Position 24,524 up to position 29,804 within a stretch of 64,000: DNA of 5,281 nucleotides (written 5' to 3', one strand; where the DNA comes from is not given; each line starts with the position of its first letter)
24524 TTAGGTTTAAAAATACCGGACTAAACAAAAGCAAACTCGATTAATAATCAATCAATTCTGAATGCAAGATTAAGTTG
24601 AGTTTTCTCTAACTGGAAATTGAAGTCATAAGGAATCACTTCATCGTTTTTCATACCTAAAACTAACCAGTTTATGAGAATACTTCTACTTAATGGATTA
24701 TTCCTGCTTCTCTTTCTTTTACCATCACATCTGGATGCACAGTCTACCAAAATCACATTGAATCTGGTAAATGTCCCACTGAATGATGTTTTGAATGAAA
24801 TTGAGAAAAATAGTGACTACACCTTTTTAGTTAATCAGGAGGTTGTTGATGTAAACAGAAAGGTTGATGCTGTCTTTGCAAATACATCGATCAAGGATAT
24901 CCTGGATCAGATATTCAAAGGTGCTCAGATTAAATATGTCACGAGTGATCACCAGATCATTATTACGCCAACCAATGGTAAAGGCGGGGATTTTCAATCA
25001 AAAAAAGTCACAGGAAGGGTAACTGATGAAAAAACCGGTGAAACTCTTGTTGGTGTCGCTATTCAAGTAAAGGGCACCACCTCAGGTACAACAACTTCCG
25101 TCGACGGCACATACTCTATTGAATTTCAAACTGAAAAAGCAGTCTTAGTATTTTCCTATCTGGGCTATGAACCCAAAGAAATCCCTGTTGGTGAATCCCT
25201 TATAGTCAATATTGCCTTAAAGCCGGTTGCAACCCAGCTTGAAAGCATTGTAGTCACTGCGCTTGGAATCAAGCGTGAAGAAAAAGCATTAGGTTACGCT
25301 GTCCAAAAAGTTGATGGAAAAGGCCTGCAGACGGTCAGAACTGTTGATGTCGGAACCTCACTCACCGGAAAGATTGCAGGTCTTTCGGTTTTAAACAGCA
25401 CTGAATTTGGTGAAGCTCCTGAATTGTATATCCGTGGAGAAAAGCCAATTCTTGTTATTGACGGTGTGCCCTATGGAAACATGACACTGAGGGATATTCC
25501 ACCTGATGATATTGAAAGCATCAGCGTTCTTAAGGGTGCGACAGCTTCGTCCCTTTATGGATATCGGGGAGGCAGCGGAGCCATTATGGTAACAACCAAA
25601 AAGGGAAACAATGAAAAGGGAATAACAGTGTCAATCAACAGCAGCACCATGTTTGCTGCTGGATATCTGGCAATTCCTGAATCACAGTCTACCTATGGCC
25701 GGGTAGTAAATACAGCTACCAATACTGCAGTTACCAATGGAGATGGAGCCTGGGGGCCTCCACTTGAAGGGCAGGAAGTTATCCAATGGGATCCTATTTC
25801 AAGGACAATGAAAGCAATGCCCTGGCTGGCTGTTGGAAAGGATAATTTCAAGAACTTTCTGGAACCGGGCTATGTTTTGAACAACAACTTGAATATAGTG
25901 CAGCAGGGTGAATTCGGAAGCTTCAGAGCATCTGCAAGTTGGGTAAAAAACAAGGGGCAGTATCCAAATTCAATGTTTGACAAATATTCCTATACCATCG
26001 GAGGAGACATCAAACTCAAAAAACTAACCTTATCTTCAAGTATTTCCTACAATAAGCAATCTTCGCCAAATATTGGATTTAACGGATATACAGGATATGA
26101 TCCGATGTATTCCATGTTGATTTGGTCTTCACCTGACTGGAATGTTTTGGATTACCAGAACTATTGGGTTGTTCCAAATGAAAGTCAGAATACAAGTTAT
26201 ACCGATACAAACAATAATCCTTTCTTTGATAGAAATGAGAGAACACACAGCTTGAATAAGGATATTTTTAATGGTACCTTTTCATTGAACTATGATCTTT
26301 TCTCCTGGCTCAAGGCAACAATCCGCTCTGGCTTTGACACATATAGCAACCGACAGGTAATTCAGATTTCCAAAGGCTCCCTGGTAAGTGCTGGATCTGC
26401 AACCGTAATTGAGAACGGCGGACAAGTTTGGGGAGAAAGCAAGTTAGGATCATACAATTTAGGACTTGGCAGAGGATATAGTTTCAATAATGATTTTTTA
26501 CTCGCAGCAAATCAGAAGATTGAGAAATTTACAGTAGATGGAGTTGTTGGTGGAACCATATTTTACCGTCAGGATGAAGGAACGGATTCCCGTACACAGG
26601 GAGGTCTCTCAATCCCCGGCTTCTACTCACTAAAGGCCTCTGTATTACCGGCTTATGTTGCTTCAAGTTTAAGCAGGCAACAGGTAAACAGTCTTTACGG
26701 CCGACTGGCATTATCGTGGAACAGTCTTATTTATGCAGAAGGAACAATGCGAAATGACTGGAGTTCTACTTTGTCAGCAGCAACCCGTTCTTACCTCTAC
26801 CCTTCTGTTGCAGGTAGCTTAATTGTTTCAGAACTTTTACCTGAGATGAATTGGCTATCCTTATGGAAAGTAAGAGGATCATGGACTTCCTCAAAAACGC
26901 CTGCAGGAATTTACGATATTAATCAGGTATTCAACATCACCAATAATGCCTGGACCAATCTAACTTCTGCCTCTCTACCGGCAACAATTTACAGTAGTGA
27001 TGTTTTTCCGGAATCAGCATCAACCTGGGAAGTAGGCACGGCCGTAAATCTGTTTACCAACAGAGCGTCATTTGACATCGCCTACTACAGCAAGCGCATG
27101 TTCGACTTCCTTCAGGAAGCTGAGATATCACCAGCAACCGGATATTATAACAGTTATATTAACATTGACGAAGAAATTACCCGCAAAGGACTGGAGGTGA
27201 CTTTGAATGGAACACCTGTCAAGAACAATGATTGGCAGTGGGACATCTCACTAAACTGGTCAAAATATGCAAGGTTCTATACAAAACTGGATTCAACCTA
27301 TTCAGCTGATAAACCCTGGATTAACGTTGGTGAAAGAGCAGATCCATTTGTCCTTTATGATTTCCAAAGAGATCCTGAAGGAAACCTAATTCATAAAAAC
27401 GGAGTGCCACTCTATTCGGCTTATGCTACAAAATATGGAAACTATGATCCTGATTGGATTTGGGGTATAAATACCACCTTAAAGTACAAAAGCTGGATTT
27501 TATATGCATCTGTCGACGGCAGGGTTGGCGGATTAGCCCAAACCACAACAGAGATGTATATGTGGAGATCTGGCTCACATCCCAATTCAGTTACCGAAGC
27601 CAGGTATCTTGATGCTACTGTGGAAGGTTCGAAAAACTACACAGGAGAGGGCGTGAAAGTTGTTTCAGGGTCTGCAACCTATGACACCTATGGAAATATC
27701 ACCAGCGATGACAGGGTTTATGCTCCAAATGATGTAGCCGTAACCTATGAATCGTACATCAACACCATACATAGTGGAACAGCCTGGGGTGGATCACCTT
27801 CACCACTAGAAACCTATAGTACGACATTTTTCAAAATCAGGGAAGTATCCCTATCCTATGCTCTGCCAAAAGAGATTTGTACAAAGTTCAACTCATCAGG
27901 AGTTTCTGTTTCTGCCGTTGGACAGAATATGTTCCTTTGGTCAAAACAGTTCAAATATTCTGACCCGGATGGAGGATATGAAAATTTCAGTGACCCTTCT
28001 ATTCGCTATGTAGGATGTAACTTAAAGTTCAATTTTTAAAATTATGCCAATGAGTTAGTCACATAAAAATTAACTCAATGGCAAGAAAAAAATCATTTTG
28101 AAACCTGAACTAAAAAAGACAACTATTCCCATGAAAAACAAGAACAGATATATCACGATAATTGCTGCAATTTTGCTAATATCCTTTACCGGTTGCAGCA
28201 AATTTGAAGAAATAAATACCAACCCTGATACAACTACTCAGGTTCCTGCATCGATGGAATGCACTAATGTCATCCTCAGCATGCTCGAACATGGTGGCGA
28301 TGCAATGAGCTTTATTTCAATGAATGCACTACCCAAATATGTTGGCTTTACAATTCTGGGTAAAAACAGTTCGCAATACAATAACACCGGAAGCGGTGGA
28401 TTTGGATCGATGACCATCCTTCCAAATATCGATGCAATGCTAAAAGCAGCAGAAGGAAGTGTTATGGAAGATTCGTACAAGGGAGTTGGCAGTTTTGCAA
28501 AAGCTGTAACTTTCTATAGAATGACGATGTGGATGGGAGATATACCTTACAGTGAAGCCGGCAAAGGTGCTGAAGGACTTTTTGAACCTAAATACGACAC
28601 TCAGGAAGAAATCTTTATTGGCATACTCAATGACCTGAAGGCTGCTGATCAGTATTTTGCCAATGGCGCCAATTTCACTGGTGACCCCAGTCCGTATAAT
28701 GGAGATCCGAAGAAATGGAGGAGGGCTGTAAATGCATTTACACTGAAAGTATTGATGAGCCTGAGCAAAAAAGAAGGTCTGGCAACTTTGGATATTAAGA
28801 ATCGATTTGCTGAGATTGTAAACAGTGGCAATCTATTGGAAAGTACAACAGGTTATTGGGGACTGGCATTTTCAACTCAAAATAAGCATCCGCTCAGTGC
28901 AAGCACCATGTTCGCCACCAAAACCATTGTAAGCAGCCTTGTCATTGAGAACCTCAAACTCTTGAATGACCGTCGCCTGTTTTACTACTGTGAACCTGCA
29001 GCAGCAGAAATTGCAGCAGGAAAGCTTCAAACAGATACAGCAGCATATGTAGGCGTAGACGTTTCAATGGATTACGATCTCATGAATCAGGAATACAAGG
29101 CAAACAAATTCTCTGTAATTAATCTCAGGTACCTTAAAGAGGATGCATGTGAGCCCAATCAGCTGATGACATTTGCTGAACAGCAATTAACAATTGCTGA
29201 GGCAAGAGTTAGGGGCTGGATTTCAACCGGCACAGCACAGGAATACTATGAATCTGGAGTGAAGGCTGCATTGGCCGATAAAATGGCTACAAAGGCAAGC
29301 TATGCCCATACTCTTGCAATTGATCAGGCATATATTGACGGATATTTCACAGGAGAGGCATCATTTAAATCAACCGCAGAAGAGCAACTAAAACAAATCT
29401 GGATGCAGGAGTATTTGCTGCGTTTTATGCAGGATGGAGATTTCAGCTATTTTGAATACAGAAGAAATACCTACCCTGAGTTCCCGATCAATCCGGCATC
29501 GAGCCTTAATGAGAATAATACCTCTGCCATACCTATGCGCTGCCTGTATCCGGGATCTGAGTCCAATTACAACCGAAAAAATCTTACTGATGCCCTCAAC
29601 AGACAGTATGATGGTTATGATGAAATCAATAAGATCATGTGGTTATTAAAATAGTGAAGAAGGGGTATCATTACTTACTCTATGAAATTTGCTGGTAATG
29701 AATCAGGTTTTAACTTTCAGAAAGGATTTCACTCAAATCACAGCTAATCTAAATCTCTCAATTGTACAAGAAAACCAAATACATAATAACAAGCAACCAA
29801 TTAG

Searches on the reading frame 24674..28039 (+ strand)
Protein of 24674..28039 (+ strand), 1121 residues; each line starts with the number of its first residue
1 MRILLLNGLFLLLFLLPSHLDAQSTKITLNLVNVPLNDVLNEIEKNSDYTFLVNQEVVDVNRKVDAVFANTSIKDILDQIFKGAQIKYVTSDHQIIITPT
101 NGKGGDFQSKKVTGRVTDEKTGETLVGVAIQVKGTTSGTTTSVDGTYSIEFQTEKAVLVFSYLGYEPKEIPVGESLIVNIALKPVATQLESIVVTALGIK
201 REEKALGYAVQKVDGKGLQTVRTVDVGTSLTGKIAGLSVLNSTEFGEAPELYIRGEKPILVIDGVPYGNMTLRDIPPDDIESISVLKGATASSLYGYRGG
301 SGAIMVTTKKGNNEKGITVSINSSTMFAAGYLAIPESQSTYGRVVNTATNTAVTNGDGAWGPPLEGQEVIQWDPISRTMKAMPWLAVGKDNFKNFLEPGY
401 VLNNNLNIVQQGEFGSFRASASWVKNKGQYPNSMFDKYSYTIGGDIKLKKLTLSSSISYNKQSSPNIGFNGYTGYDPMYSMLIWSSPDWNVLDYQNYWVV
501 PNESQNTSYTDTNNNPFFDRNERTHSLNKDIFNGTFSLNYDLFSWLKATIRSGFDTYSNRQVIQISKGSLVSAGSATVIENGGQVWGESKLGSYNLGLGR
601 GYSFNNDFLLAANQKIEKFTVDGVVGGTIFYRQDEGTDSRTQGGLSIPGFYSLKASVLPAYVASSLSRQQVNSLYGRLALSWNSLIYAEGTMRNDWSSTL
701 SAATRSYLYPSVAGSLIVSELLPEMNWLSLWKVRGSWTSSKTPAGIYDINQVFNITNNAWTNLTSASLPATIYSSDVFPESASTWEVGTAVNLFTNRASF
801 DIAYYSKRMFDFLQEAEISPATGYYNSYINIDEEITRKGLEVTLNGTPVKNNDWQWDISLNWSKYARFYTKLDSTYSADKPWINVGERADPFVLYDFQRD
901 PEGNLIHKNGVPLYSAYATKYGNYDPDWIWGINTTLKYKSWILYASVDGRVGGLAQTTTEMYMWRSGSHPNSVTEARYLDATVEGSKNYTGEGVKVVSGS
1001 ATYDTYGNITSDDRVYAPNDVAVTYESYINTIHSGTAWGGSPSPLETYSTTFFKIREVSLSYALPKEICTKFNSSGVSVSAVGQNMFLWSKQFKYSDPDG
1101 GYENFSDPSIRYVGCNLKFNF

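Call 63: search_protein_families(library=pfam, proteins=[window:24674-28039:+], max_evalue=0.000001)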
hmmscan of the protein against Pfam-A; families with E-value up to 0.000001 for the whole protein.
window:24674-28039:+ (1121 aa): 4 families
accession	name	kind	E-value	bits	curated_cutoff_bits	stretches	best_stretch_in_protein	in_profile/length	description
PF13715.12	CarbopepD_reg_2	-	2.4e-16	60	32.2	1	112-194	1-88/88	CarboxypepD_reg-like domain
PF07715.20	Plug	-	1.8e-13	51.4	23.9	1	207-302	6-106/107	TonB-dependent Receptor Plug Domain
PF07660.19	STN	-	2e-12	47.1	28.4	1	49-99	1-51/52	Secretin and TonB N terminus short domain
PF13620.12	CarboxypepD_reg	-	3.3e-10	40.6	32.3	1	112-182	2-81/82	Carboxypeptidase regulatory-like domain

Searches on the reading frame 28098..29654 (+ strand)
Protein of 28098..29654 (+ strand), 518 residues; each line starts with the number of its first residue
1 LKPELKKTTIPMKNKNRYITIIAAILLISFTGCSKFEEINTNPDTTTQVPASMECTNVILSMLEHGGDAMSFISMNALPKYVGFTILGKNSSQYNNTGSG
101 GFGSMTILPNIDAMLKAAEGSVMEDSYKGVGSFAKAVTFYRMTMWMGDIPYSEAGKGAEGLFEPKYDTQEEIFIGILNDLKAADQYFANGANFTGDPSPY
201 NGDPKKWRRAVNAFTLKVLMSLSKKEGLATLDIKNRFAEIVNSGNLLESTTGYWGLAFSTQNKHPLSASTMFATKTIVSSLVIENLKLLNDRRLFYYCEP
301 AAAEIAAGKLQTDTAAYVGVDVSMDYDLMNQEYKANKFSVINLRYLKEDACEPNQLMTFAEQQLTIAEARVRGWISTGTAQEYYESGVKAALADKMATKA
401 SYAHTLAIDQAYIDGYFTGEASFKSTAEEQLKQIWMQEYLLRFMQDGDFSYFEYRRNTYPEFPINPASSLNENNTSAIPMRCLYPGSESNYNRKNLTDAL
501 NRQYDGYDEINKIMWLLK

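Call 63: search_protein_families(library=pfam, proteins=[window:28098-29654:+], max_evalue=0.000001)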
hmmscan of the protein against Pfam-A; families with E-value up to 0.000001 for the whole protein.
window:28098-29654:+ (518 aa): 2 families
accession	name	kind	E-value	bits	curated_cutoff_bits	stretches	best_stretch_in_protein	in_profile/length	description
PF12771.13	SusD-like_2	-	3.1e-55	188.2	27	1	46-485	4-415/415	Starch-binding associating with outer membrane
PF12741.13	SusD-like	-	6.2e-32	111.7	27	1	108-515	91-493/495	Susd and RagB outer membrane lipoprotein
